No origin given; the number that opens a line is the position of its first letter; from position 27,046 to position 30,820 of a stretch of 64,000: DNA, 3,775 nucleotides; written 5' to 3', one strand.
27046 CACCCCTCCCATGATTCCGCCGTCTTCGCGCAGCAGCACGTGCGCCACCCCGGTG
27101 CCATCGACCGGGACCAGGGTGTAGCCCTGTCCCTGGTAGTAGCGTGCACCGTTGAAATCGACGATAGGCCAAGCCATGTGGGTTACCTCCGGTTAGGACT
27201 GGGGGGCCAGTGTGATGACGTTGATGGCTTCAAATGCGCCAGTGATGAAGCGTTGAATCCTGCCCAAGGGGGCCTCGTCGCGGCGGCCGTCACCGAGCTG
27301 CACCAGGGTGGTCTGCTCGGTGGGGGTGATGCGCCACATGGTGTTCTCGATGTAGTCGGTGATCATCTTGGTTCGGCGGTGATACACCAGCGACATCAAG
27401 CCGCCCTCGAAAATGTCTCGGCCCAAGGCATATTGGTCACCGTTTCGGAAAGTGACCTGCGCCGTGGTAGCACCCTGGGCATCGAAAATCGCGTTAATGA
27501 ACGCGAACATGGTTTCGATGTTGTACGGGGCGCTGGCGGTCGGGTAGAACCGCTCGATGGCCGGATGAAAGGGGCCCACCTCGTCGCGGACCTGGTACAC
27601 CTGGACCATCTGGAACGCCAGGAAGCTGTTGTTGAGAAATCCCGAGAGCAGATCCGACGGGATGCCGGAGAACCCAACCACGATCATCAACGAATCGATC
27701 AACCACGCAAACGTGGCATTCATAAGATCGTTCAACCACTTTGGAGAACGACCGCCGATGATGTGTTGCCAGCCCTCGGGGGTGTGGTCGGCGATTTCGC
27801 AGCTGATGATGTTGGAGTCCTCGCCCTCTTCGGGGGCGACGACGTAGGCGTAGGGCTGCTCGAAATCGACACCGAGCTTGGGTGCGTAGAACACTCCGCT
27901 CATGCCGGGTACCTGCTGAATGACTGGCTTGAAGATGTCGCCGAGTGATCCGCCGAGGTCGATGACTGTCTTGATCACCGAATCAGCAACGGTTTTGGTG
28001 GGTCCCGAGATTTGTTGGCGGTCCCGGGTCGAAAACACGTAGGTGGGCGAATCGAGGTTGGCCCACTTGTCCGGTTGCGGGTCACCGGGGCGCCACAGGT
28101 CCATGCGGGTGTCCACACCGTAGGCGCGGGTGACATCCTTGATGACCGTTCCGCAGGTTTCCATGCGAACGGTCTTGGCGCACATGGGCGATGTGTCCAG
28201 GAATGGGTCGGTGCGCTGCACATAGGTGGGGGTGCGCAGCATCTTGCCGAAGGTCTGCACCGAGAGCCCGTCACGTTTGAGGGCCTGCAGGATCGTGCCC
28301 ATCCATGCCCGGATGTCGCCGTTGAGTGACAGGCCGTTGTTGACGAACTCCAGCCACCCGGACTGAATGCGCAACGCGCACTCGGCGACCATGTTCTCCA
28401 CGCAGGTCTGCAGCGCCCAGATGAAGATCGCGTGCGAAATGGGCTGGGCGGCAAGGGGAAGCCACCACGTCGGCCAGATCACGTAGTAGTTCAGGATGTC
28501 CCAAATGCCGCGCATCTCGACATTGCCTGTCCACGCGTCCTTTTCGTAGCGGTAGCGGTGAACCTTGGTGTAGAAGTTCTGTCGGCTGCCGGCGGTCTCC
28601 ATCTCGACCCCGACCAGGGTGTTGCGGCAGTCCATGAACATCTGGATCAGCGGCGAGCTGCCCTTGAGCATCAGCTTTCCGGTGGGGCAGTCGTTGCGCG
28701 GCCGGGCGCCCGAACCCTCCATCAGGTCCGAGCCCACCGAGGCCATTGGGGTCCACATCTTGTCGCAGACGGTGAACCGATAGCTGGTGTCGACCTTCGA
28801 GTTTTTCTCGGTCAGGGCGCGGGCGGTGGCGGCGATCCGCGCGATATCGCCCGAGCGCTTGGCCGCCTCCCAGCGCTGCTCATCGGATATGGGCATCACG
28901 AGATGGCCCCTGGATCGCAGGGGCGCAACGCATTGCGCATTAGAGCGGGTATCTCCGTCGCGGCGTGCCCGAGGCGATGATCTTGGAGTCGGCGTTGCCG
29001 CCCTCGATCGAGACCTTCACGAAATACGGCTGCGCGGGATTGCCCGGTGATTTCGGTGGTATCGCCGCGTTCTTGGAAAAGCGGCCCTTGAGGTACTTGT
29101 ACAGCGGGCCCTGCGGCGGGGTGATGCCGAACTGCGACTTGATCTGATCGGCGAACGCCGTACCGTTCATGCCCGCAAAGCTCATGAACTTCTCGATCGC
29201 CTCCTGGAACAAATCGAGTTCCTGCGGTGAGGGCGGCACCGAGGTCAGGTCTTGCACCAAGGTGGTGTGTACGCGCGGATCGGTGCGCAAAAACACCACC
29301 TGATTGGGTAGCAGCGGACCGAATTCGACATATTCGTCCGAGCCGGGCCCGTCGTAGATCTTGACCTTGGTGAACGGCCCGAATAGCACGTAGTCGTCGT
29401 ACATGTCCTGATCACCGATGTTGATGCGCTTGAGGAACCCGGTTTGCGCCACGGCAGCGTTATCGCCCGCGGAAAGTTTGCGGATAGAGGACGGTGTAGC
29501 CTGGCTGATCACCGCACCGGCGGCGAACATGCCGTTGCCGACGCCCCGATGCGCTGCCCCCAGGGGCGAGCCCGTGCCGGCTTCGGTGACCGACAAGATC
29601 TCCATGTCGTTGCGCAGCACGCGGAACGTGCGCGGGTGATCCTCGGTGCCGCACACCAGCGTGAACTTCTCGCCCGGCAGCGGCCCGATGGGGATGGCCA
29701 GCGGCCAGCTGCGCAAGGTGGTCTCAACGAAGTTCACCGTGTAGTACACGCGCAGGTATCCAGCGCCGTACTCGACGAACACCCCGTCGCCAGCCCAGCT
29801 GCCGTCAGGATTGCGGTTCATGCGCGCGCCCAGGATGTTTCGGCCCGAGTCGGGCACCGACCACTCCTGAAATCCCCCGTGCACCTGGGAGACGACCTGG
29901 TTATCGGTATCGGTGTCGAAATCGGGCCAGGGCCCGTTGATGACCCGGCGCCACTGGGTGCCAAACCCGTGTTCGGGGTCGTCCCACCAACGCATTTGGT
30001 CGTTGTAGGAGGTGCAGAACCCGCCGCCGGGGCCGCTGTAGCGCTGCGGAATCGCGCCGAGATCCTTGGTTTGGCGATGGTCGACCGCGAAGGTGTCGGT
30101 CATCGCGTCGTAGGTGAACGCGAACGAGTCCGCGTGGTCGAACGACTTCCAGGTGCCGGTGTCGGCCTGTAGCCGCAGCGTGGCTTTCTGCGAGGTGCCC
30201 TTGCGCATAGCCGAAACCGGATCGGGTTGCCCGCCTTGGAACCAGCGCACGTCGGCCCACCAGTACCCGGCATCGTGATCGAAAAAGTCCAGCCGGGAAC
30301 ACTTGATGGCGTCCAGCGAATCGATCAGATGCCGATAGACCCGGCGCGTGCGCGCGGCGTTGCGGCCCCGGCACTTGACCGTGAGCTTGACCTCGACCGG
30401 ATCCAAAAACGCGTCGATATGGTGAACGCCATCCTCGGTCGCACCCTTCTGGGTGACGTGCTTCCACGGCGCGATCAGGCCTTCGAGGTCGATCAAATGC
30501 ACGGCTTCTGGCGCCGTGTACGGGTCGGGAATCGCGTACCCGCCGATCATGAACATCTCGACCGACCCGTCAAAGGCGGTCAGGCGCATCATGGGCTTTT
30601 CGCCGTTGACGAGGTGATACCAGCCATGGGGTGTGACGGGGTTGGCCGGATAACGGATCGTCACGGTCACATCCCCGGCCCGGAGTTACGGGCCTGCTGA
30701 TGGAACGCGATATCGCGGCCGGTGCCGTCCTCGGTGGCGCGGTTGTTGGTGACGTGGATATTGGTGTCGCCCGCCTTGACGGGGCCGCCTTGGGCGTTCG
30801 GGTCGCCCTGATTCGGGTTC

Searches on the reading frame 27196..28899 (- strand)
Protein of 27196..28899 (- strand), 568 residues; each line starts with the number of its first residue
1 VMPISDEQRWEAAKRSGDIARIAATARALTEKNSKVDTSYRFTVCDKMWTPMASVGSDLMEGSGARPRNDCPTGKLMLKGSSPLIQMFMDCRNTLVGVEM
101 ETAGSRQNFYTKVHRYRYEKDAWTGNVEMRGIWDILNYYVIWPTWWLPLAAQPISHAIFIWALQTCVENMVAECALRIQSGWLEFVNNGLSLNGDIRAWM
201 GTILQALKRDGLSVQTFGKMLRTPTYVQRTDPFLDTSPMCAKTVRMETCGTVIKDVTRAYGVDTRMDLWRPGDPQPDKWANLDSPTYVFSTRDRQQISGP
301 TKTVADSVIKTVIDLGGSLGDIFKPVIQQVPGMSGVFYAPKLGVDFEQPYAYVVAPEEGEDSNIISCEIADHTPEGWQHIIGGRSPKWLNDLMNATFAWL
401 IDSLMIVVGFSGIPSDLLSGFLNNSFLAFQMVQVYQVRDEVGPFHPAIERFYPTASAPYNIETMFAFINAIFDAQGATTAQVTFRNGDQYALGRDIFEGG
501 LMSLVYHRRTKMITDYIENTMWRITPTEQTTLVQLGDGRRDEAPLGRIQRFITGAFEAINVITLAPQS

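Call 36: search_protein_families(library=pfam, proteins=[window:27196-28899:-], max_evalue=0.01)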
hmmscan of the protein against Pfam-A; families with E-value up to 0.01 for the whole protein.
window:27196-28899:- (568 aa): 1 family
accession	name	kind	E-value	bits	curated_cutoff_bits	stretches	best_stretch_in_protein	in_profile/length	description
PF14594.13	Sipho_Gp37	-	1.9e-07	30.9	26.2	1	66-500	25-333/370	Siphovirus ReqiPepy6 Gp37-like protein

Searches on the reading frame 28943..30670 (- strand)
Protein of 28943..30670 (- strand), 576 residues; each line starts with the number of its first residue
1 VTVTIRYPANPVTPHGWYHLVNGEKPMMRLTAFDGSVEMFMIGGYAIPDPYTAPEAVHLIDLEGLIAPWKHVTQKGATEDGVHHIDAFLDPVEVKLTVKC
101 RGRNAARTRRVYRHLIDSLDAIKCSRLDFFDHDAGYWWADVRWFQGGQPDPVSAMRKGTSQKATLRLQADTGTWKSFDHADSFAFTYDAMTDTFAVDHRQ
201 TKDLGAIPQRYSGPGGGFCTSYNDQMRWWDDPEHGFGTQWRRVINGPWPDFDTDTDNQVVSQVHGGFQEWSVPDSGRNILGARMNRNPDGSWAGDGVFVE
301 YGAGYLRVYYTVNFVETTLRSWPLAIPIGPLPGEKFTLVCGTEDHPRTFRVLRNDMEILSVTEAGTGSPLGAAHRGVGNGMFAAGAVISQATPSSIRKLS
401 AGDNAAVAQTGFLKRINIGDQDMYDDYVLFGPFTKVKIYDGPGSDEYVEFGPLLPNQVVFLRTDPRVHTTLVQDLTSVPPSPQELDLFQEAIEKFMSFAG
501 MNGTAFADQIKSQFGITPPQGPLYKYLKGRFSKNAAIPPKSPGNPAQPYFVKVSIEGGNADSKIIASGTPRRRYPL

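Call 36: search_protein_families(library=pfam, proteins=[window:28943-30670:-], max_evalue=0.01)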
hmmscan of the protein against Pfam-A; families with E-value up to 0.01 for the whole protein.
window:28943-30670:- (576 aa): 2 families
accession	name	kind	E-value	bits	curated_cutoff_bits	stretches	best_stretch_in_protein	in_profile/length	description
PF23918.1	DUF7257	-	1.7e-58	198.5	27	1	166-406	2-238/239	Domain of unknown function (DUF7257)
PF05709.17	Sipho_tail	-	0.0073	17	24.2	0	72-167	28-116/118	Phage tail protein RIFT-related domain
